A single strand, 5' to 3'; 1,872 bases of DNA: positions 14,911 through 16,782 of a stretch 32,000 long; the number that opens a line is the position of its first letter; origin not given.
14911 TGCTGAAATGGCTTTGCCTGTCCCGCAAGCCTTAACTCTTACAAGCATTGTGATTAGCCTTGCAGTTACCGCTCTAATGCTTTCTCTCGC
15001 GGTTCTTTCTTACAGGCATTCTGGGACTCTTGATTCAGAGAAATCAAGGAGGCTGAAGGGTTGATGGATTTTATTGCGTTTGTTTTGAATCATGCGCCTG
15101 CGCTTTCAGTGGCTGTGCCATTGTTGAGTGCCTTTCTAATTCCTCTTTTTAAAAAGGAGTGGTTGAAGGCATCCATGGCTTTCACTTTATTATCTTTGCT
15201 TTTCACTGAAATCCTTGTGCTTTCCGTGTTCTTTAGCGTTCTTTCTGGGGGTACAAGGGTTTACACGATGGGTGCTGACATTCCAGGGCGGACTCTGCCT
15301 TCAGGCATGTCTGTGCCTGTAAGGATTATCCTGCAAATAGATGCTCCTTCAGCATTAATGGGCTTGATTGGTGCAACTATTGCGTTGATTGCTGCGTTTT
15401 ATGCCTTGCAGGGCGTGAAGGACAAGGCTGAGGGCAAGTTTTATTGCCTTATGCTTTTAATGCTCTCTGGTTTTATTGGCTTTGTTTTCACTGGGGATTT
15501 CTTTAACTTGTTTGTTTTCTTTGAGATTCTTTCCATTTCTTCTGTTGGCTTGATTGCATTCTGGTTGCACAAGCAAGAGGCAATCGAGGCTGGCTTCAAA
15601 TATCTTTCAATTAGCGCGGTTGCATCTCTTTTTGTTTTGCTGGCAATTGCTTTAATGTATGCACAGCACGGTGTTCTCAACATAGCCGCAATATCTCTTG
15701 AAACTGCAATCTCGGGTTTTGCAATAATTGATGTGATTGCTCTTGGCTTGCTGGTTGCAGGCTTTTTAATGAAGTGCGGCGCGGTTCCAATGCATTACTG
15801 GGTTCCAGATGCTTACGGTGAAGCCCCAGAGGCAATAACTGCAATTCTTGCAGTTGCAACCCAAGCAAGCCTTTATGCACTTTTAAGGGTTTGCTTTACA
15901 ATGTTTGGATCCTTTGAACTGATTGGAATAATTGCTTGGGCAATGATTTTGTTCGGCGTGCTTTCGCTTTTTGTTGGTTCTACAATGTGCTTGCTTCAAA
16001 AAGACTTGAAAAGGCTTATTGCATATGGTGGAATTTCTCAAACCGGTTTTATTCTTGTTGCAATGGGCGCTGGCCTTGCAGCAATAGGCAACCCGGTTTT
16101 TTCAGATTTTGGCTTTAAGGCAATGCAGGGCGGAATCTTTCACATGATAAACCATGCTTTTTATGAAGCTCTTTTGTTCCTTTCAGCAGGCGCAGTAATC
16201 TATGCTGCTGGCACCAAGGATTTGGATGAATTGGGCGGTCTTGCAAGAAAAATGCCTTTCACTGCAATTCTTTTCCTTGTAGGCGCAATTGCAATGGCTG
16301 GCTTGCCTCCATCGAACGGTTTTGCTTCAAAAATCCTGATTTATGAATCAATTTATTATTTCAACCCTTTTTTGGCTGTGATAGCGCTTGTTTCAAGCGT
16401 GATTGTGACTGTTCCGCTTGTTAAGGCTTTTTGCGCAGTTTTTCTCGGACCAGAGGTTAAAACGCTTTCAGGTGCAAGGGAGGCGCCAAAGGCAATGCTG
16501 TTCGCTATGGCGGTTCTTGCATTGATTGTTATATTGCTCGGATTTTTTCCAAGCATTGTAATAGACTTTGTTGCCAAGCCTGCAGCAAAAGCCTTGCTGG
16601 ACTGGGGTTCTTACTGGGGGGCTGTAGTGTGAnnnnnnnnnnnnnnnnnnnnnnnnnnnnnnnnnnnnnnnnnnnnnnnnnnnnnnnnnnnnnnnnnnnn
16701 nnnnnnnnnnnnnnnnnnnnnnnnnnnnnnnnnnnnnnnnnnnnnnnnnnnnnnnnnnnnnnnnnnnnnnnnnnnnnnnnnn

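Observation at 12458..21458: Complete 14-gene Mrp-linked membrane-bound [NiFe] hydrogenase (mbhA-N) with hypC and hypA-hycI in a reduced-looking AT-rich archaeal genome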

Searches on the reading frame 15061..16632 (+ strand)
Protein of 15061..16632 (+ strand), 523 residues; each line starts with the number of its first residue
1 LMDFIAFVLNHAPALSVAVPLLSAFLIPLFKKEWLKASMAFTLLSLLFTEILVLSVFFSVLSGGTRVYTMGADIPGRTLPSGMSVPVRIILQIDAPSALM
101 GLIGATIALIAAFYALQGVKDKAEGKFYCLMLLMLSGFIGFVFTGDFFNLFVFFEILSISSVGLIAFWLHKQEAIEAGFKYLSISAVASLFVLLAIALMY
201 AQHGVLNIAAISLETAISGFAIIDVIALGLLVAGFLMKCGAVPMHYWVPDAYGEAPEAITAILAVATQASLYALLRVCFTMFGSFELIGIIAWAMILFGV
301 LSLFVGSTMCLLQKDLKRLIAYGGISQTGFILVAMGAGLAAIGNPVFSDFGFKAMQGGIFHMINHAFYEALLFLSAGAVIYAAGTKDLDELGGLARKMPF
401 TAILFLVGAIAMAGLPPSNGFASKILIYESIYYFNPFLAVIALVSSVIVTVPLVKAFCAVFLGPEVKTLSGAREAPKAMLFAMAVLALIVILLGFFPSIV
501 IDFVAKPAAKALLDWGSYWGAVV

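Call 4: search_protein_families(library=pfam, proteins=[window:15061-16632:+], max_evalue=0.01)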
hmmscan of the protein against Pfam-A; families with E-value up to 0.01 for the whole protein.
window:15061-16632:+ (523 aa): 2 families
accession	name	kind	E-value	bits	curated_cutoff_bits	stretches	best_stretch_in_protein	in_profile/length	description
PF00361.26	Proton_antipo_M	-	2.4e-60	204.7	21.5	1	146-448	3-293/294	NADH:quinone oxidoreductase/Mrp antiporter, TM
PF10125.14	NADHdeh_related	-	8.7e-06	25.7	27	1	138-245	81-182/218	NADH dehydrogenase I, subunit N related protein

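Call 25: search_solved_structures(query=window:15064-16632:+, max_evalue=0.00001)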
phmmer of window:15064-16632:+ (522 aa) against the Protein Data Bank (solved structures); distinct sequences matched with E-value up to 0.00001: 103 (the best 60 are shown).
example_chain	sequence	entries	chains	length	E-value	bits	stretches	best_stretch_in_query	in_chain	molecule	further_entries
6cfw_H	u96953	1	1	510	3.3e-104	353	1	16-517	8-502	Monovalent cation/H+ antiporter subunit D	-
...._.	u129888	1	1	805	2.2e-52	182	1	18-512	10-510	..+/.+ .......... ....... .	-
6u8y_H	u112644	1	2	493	3.3e-49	171.6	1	11-507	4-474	NADH dehydrogenase subunit N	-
6z16_A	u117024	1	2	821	5.2e-45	157.7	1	16-512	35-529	Multisubunit Na+/H+ antiporter, A subunit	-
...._D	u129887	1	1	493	8.1e-45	157.1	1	13-506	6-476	Na+/H+ antiporter subunit D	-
6u8y_X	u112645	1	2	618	6.1e-42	147.6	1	92-500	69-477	NADH dehydrogenase subunit M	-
7p61_M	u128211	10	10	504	5.5e-36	128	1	18-502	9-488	NADH dehydrogenase I subunit M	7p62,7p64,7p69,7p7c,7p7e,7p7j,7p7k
3rko_M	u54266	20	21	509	7.3e-36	127.6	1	18-502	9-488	NADH-QUINONE OXIDOREDUCTASE SUBUNIT M | NADH dehydrogenase I subunit M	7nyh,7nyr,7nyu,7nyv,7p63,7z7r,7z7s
7d3u_D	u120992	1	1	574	6.2e-35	124.5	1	8-468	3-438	Monovalent Na+/H+ antiporter subunit D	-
7z0s_C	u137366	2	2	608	6.6e-35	124.4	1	39-494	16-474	Formate hydrogenlyase subunit 3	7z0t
6hum_F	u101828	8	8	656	1.8e-34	123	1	90-461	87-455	NADH dehydrogenase subunit 5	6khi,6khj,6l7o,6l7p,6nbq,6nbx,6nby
4he8_L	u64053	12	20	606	1.8e-32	116.4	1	17-496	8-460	NADH-quinone oxidoreductase subunit 12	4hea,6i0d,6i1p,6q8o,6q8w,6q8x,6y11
6z16_D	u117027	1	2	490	4.4e-31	111.8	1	64-518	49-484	Multisubunit Na+/H+ antiporter, D subunit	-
8e9g_N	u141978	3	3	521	2.8e-30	109.2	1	125-503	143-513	NADH-quinone oxidoreductase subunit N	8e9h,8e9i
9grx_F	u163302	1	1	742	3.6e-30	108.8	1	12-462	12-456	NAD(P)H-quinone oxidoreductase subunit 5, chloroplastic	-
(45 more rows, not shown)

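Call 45: search_protein_families(library=ncbifam, proteins=[window:15064-16632:+], max_evalue=0.001)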
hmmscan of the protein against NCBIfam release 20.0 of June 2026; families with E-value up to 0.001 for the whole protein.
window:15064-16632:+ (522 aa): 75 families (the best 25 are shown)
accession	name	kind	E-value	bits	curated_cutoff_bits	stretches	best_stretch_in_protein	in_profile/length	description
NF006240.0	PRK08376.1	subfamily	4.2e-175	583.6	662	1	8-521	3-517/521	putative monovalent cation/H+ antiporter subunit D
NF006241.0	PRK08377.1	equivalog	1e-78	265.5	645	1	11-511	4-477/494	NADH dehydrogenase subunit N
NF006419.0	PRK08668.1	equivalog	4.3e-78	263.6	617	1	84-505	60-476/613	NADH dehydrogenase subunit M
NF005086.0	PRK06521.1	equivalog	6.8e-76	256.1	667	1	50-511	36-506/669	hydrogenase 4 subunit B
NF004920.0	PRK06277.1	equivalog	5.4e-70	236.5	578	1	101-507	76-472/478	energy conserving hydrogenase EhbF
NF009306.0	PRK12663.1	equivalog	2e-67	228.1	542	1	13-521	7-491/498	Na+/H+ antiporter subunit D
NF005818.0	PRK07691.1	equivalog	9.4e-67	226.1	586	1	14-521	8-493/496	Na+/H+ antiporter subunit D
TIGR01972.1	NDH_I_M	subfamily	1.4e-65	221.9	263.8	1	14-509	3-481/486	NADH-quinone oxidoreductase subunit M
NF009310.0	PRK12668.1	equivalog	2.6e-65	221.4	564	1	88-504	62-442/584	Na(+)/H(+) antiporter subunit D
NF009285.0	PRK12645.1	equivalog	3.3e-65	220.8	1028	1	14-512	6-509/804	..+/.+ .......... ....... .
NF005097.0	PRK06525.1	equivalog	7.9e-62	209.5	430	1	14-491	7-470/480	hydrogenase 4 subunit D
TIGR00940.1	2a6301s01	subfamily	5.8e-61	206.8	920.45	1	16-512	5-505/793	monovalent cation:proton antiporter subunit A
NF009305.0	PRK12662.1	equivalog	1.1e-58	199.2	700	1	10-505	4-485/492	putative monovalent cation/H+ antiporter subunit D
NF009309.0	PRK12666.1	equivalog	1e-57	196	476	1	7-521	3-515/529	monovalent cation/H+ antiporter subunit D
NF006418.0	PRK08667.1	equivalog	3.6e-57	194.3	794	1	20-501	13-491/644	hydrogenase membrane subunit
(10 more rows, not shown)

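Call 50: search_solved_structures(query=window:15064-16632:+, max_evalue=1e-45, show_alignments=3)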
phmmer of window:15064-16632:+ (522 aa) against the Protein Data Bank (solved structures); distinct sequences matched with E-value up to 1e-45: 3.
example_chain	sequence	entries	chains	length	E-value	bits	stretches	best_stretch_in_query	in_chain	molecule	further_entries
6cfw_H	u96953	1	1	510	3.3e-104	353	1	16-517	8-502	Monovalent cation/H+ antiporter subunit D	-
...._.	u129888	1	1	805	2.2e-52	182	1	18-512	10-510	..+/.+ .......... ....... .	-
6u8y_H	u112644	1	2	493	3.3e-49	171.6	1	11-507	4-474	NADH dehydrogenase subunit N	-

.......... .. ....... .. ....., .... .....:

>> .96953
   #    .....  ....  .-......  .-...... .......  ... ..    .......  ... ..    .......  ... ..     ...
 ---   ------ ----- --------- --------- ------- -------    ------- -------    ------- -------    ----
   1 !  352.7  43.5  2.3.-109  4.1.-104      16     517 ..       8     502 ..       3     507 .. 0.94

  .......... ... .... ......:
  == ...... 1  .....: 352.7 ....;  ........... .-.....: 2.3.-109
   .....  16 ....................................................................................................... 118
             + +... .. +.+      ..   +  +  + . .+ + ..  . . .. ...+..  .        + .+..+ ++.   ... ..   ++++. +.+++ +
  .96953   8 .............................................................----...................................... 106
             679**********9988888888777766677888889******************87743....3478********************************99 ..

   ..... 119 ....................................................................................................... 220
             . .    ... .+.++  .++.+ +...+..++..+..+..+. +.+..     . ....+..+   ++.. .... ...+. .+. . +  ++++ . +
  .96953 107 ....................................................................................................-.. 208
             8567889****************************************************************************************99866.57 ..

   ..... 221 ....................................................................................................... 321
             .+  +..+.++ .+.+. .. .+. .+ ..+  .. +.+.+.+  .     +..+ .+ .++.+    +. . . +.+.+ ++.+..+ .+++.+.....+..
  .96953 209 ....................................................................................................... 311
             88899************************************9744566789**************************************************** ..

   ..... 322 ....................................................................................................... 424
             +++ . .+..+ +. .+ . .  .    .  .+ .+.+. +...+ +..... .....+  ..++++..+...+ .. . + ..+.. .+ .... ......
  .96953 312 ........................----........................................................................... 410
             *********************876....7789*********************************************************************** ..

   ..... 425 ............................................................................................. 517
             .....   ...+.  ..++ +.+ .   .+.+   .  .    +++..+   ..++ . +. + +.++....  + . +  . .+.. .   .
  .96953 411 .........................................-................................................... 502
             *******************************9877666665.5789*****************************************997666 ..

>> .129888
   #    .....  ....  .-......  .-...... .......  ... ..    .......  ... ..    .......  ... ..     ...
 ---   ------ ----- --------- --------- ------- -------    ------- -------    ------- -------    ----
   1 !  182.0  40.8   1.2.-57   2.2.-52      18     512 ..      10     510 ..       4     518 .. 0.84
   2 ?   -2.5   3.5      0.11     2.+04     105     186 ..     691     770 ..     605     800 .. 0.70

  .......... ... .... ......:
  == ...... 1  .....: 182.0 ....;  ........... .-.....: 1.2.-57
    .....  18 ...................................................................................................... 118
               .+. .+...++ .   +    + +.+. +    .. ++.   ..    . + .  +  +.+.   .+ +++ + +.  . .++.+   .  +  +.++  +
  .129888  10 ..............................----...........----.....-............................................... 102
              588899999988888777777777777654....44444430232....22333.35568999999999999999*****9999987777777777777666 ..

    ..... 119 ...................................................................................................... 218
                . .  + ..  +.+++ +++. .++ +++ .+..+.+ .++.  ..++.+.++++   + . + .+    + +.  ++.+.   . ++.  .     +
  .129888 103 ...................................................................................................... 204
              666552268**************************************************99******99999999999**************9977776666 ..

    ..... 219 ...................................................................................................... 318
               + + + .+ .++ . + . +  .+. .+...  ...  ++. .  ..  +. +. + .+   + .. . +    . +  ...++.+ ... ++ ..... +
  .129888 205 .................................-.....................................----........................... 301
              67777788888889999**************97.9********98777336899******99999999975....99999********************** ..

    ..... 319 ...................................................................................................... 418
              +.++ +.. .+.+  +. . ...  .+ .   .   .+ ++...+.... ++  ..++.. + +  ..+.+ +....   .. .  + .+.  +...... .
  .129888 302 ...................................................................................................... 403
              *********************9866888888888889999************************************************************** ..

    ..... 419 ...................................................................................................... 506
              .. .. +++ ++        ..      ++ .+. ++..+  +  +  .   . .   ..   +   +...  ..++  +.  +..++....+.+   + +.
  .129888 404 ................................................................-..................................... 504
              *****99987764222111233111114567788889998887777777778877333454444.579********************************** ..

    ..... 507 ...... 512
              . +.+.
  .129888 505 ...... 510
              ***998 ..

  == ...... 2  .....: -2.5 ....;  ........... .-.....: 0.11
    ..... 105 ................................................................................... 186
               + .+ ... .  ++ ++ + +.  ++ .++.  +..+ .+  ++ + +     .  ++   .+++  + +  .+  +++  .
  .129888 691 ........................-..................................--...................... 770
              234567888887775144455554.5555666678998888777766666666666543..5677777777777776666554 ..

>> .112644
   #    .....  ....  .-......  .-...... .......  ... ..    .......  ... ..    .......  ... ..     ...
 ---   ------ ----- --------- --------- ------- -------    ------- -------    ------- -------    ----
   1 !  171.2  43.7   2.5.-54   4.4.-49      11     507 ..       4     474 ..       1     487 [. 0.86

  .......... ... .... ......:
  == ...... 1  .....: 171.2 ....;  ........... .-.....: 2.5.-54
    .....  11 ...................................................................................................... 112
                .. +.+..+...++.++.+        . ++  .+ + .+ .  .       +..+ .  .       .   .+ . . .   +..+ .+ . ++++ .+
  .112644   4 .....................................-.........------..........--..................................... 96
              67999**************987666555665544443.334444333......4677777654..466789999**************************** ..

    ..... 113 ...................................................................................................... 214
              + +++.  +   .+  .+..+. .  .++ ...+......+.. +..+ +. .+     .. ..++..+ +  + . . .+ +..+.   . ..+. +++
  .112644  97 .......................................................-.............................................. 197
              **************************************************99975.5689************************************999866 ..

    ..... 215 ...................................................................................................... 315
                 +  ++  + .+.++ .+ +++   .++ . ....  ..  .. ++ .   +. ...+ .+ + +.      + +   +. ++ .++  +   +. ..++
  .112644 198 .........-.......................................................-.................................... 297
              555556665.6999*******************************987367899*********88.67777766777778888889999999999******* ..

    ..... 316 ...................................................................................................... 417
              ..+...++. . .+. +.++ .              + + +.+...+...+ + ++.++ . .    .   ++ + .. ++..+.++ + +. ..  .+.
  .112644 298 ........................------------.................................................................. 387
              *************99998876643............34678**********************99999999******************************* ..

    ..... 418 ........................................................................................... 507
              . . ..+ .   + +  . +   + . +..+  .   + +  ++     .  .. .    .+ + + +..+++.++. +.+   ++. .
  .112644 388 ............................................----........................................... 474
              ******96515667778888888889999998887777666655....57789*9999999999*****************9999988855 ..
